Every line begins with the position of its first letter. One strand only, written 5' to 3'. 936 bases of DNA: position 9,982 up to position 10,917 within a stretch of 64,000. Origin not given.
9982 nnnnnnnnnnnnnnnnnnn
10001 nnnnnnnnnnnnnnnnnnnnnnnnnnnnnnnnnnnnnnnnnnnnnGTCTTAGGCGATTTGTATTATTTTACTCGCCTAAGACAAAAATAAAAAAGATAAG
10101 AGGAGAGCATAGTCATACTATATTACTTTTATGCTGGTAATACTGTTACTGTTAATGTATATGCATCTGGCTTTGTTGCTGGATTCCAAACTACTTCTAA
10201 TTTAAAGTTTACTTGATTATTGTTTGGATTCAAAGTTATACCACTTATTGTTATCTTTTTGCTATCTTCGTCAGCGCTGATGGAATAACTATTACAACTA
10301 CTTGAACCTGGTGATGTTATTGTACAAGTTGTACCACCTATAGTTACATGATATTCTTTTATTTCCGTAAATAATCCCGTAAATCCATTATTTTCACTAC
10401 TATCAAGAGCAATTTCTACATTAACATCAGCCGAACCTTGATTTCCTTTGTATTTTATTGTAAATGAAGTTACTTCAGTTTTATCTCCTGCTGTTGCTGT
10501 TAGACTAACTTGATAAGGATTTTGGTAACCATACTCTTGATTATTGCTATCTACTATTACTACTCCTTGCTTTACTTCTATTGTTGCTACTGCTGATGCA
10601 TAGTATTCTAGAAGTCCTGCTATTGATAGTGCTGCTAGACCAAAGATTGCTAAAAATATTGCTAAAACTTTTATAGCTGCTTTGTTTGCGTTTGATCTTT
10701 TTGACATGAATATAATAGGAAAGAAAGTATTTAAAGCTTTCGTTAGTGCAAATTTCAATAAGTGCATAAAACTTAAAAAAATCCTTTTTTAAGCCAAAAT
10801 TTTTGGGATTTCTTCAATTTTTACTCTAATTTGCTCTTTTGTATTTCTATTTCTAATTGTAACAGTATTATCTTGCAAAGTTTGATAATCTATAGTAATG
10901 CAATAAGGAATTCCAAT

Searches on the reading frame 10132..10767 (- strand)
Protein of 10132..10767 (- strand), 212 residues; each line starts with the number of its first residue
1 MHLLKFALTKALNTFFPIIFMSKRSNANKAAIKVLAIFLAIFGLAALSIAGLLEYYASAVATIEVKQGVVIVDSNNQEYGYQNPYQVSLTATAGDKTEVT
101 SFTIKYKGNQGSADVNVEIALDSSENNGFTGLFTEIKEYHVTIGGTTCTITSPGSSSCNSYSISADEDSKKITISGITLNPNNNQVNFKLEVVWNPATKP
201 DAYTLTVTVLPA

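Call 65: search_protein_families(library=pfam, proteins=[window:10132-10767:-], max_evalue=0.01)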
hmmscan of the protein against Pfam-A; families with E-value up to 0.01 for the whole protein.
window:10132-10767:- (212 aa): 1 family
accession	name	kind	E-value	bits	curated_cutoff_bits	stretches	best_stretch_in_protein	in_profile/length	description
PF24907.1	SIBA-E_N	-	0.0012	19.2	28.1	1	79-169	22-108/119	Integrin beta-like protein A-E, N-terminal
